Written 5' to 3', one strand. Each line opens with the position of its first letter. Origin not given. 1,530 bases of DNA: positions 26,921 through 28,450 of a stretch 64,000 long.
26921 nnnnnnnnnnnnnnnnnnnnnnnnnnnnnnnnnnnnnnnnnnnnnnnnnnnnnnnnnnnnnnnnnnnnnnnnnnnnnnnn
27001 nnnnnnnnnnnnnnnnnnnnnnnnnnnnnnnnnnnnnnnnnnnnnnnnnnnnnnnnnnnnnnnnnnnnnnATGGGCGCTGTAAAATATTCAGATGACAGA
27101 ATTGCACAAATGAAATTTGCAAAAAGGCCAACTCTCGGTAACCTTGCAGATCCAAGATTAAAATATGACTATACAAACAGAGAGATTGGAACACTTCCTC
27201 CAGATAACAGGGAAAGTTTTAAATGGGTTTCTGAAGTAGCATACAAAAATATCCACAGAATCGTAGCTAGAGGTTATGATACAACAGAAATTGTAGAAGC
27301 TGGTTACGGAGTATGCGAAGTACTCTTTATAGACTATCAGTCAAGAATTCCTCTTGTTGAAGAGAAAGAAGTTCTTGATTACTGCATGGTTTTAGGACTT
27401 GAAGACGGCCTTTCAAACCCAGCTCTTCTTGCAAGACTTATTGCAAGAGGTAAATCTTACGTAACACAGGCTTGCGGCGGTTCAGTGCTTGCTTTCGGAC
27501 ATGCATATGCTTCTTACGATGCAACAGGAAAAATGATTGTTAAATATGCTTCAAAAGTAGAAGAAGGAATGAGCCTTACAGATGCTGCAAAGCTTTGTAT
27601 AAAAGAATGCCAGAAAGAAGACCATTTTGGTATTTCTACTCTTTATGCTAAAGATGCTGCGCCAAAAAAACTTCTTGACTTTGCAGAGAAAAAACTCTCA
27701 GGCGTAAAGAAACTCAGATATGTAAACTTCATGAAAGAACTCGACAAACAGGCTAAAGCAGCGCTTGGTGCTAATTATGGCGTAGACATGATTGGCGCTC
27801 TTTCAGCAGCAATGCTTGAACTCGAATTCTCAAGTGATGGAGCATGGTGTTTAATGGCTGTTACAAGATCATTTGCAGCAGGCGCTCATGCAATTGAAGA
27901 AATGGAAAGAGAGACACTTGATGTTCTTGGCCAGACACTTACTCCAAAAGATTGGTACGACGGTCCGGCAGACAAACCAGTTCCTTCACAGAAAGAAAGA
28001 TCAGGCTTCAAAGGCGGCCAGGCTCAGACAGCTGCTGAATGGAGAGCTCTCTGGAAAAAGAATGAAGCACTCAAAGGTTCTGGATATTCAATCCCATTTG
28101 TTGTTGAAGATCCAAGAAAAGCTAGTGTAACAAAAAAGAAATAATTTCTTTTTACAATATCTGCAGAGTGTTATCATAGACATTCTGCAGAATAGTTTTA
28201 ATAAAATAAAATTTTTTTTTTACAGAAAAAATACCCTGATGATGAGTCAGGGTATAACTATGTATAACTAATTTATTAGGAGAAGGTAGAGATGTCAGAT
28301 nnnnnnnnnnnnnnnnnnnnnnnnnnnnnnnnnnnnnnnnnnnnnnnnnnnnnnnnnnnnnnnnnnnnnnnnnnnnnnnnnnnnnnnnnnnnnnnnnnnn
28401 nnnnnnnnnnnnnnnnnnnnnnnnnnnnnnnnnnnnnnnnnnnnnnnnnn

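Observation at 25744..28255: Shared palindromic element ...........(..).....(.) upstream of gltA and inside the CS-like/ALDH operon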

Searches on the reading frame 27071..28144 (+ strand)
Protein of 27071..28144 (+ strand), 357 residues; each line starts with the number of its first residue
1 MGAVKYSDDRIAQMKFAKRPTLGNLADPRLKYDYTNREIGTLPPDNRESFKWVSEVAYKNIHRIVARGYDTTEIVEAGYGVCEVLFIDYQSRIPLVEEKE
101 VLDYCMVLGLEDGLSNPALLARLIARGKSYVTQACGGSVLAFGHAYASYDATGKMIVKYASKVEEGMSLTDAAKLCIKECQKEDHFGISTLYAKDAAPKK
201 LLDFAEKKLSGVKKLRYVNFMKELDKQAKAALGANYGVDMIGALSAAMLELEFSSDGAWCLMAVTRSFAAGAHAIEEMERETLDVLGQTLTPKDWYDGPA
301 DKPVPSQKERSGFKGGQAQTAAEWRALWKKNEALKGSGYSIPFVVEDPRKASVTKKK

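Call 6: search_protein_families(library=pfam, proteins=[window:27071-28144:+])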
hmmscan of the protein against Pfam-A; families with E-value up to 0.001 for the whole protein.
window:27071-28144:+ (357 aa): 0 families

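Call 7: search_protein_families(library=ncbifam, proteins=[window:27071-28144:+])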
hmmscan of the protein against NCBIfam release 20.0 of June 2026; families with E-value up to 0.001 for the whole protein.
window:27071-28144:+ (357 aa): 5 families
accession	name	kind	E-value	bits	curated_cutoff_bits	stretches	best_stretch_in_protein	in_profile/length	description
NF004868.0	PRK06224.1-5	subfamily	4.8e-19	68.4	193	1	53-281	7-239/260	citryl-CoA lyase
NF004869.0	PRK06224.1-6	subfamily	9.3e-18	64.5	212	1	51-282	4-234/263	citryl-CoA lyase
NF004866.0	PRK06224.1-3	subfamily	2.1e-13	50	245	1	51-282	18-248/275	citryl-CoA lyase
NF004864.0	PRK06224.1-1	equivalog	2.3e-06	26.8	261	1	52-284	17-255/278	citryl-CoA lyase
NF004865.0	PRK06224.1-2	equivalog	7.5e-05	22.4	323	1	65-282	24-247/265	citryl-CoA lyase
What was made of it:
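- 27071..28144 (+): Second citryl-CoA-lyase-like gene (CSLb). Hairpin 1 follows its 3' end. NCBIfam citryl-CoA lyase subfamilies below cut-off (call 7).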

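Call 49: search_solved_structures(query=window:27071-28144:+, max_evalue=0.01)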
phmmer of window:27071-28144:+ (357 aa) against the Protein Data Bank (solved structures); distinct sequences matched with E-value up to 0.01: 1.
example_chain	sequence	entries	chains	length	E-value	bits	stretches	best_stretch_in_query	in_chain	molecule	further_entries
6hxp_A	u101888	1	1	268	8.7e-06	27.9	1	59-281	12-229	Citryl-CoA lyase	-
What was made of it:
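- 27071..28144 (+): Nearest solved structure is citryl-CoA lyase 6hxp, E = 8.7e-6 (call 49).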

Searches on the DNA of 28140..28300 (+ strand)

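Call 24: build_rna_model(alignment_id=A1, structure=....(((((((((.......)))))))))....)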
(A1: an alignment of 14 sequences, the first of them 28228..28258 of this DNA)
Model R1 built from alignment A1 (14 sequences, 33 columns); structure: as given.
model positions 31; base pairs 9; branch points 0; effective number of sequences 14; information 0.963 bits per position. Calibrated on 0.2 Mb of random sequence (short: E-values are rough).
structure used (alignment columns):
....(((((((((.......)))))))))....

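Call 25: search_with_rna_model(model_id=R1, sources=[window, L001, L002, L003, L004, L005, L006, L007, L008, L009, L010, L011, L012, L013, L014, L015, L016, L017, L018, L019, L020, L022, L023, L024, L025, L026, L027, L029, L032, L073], max_evalue=10)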
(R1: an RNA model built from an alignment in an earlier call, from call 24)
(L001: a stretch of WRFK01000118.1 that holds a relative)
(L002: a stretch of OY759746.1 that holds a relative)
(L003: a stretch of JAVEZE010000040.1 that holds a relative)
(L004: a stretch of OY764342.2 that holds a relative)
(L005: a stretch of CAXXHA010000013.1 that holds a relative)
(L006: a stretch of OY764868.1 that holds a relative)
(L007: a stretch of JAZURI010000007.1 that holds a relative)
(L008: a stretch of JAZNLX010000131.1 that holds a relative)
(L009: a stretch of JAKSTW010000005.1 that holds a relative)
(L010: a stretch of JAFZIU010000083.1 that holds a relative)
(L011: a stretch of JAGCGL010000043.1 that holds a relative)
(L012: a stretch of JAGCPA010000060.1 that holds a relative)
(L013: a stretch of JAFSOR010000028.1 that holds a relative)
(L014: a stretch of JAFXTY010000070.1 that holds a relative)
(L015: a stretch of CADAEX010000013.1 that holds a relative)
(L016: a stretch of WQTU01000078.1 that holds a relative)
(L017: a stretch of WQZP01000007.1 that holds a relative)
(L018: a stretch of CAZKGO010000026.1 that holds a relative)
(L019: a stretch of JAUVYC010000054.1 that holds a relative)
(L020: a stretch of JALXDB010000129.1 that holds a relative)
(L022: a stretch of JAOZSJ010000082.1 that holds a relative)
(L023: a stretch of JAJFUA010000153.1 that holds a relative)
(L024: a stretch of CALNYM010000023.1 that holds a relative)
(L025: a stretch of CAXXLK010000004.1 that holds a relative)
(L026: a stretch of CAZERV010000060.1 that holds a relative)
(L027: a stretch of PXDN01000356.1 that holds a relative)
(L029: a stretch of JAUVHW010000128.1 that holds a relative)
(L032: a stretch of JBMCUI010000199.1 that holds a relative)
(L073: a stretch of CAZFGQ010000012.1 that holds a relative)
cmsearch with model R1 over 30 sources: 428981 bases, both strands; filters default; matches with E-value up to 10: 58.
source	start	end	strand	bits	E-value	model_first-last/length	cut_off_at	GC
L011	9034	9064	+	36.9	2.2e-08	1-31/31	no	0.48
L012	9031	9061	+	36.9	2.2e-08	1-31/31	no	0.48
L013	9031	9061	+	36.9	2.2e-08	1-31/31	no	0.48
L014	9034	9064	+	36.9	2.2e-08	1-31/31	no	0.48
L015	9034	9064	+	36.9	2.2e-08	1-31/31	no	0.48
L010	9041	9071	+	36.3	3.5e-08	1-31/31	no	0.48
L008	4561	4591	+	35.9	4.7e-08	1-31/31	no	0.48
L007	9027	9057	+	35.8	5e-08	1-31/31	no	0.48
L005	9112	9144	+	32.9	4.5e-07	1-31/31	no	0.36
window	28228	28258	+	31.8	1e-06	1-31/31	no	0.39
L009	9037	9065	+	31.7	1.1e-06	1-31/31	no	0.52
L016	4409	4438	+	31.4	1.4e-06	1-31/31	no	0.43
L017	9040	9069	+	31.3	1.4e-06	1-31/31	no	0.33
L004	9023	9054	+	30.9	2.1e-06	1-31/31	no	0.41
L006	9112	9144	+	30.7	2.3e-06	1-31/31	no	0.39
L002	9035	9065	+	30.5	2.7e-06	1-31/31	no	0.45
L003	7198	7228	+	27.9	1.9e-05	1-31/31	no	0.55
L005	10582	10614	-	26.8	4.3e-05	1-31/31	no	0.36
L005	9112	9144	-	26.6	5.2e-05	1-31/31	no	0.36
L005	10582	10614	+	25.9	8.5e-05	1-31/31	no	0.36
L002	9035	9065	-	25.1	0.00016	1-31/31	no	0.45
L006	9112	9144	-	23.4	0.00054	1-31/31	no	0.39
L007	2549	2578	-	22.6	0.001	1-31/31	no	0.67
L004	9023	9054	-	22.3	0.0013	1-31/31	no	0.41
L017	9040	9069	-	22.1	0.0015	1-31/31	no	0.33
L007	9027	9057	-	20.5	0.0048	1-31/31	no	0.48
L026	5343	5376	-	20.4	0.0051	1-31/31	no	0.56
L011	9034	9064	-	20.2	0.0061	1-31/31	no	0.48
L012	9031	9061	-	20.2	0.0061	1-31/31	no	0.48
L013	9031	9061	-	20.2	0.0061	1-31/31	no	0.48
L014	9034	9064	-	20.2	0.0061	1-31/31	no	0.48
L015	9034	9064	-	20.2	0.0061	1-31/31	no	0.48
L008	4561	4591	-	20.2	0.0062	1-31/31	no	0.48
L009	9037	9065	-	19.9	0.0076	1-31/31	no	0.52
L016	4409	4438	-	19.9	0.0077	1-31/31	no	0.43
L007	2549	2578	+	16.8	0.079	1-31/31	no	0.67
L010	9041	9071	-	16.6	0.092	1-31/31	no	0.48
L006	8967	8992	-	15.9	0.15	1-31/31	no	0.62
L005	8970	8995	+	14.8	0.35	1-31/31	no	0.5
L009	4804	4834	-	14.3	0.49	1-31/31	no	0.48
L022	14552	14584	-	14.2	0.55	1-31/31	no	0.61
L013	3467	3491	+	13.7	0.76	1-31/31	no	0.64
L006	8967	8992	+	13.4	1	1-31/31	no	0.62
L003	7198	7228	-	13.2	1.2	1-31/31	no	0.55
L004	10489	10519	-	12.9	1.4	1-31/31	no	0.61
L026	5343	5376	+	12.7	1.6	1-31/31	no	0.56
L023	10325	10360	-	12.3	2.2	1-31/31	no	0.56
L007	3497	3518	+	12.1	2.5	1-31/31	no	0.45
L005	8970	8995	-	11.6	3.7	1-31/31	no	0.5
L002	14061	14089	+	11.6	3.7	1-31/31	no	0.34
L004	12917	12945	+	11.4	4.4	1-31/31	no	0.24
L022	14552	14584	+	11.4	4.5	1-31/31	no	0.61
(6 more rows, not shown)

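Call 41: search_with_rna_model(model_id=R1, sources=[L086, L090, L091, L092, L093, L094, L095, L096, L097, L098, L099, L100, L104, L108, L111, L124, L128, L129, L134, L137], max_evalue=0.1)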
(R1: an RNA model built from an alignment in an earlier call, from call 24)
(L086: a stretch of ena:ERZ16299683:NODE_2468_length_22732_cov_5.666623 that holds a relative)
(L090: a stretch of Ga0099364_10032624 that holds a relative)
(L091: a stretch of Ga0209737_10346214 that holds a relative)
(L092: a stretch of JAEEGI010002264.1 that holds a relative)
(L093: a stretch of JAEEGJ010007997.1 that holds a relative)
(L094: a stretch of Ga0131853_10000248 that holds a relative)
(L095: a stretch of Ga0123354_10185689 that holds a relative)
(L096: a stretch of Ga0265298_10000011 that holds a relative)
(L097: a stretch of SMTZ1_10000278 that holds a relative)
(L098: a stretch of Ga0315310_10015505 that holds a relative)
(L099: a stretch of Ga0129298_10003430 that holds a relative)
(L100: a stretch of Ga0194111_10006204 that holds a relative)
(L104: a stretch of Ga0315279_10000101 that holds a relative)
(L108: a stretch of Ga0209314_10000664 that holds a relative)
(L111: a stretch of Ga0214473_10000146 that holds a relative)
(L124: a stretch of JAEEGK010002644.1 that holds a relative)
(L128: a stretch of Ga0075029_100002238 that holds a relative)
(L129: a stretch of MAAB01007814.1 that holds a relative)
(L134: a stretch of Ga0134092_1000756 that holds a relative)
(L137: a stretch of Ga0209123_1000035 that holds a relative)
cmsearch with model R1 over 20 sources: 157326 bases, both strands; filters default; matches with E-value up to 0.1: 19.
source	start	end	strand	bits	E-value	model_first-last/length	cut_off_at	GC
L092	3918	3948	+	36.9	8.1e-09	1-31/31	no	0.48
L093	3918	3948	+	36.9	8.1e-09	1-31/31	no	0.48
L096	3920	3950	+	36.9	8.1e-09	1-31/31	no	0.48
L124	3918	3948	+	36.9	8.1e-09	1-31/31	no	0.48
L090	3361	3391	+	34.1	6.9e-08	1-31/31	no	0.39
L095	1189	1219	+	32.7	1.9e-07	1-31/31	no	0.35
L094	3935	3964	+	31.3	5.3e-07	1-31/31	no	0.33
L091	6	36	+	24.1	0.00012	1-31/31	no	0.42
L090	3361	3391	-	22.5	0.00038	1-31/31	no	0.39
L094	3935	3964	-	22.1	0.00055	1-31/31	no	0.33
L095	1189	1219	-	20.4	0.002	1-31/31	no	0.35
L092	3918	3948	-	20.2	0.0022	1-31/31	no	0.48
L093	3918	3948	-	20.2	0.0022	1-31/31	no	0.48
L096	3920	3950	-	20.2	0.0022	1-31/31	no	0.48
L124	3918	3948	-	20.2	0.0022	1-31/31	no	0.48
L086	2473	2506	+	18.6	0.0074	1-31/31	no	0.44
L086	2473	2506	-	17.4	0.018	1-31/31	no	0.44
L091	6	36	-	16.3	0.041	1-31/31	no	0.42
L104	5434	5464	-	16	0.051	1-31/31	no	0.55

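Call 60: search_rna_families(source=window, start=28140, end=28300, threshold=evalue, max_evalue=10)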
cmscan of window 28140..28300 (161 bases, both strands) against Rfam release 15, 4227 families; matches with E-value up to 10: 35.
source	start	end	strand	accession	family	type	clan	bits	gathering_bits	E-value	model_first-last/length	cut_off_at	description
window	28164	28241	+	RF01190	snR50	Gene; snRNA; snoRNA; CD-box;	-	23.3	45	0.093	1-89/89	no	Small nucleolar RNA snR50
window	28201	28256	-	RF02064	STnc370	Gene; sRNA;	-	22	54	0.67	1-71/71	no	Enterobacterial sRNA STnc370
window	28215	28294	+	RF02980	freshwater-2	Cis-reg;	-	19.5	49.9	0.41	1-84/84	no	freshwater-2 RNA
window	28225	28285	-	RF02278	Betaproteobacteria_toxic_sRNA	Gene; sRNA;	-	19.4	50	0.056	1-64/64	no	Betaproteobacteria toxic small RNA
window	28163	28254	+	RF02822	Srn266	Gene; sRNA;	-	18.9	63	0.47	1-112/112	no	Streptococcus RNA 266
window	28228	28269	-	RF02083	OrzO-P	Gene; antitoxin;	-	18.9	60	0.5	36-76/76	no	OrzO-P RNA antitoxin family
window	28229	28297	-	RF02701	PsrR1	Gene; sRNA;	-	18.7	42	0.17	32-79/79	no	Photosynthesis regulatory RNA1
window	28169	28260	+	RF02618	SSRC34_2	Gene; sRNA;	-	18.5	48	0.56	1-125/125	no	Streptococcus sRNA 34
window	28147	28205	-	RF03218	mir-3015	Gene; miRNA;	-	17.2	59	0.52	1-57/57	no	mir-3015 microRNA precursor family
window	28213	28235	-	RF00555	L13_leader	Cis-reg; leader;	-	17.2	44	3.2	1-60/60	no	Ribosomal protein L13 leader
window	28148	28207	+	RF03218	mir-3015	Gene; miRNA;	-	15.8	59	1.2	1-57/57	no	mir-3015 microRNA precursor family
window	28224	28281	-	RF02837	anti-hemB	Gene; sRNA;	-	15.3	49.5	0.18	1-81/81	no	Burkholderia RNA 7 (anti-hemB)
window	28184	28244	-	RF03640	mir-3747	Gene; miRNA;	-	15.3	63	1.3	1-67/67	no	mir-3747 microRNA precursor family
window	28225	28300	-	RF01456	VrrA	Gene; antisense;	-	15.3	50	1.7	54-140/140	5'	Vibrio regulatory RNA of OmpA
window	28159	28253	-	RF02822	Srn266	Gene; sRNA;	-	15.1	63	2.8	1-112/112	no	Streptococcus RNA 266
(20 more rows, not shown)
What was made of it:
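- Tried and rejected: Rfam matches at relaxed thresholds (call 60).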
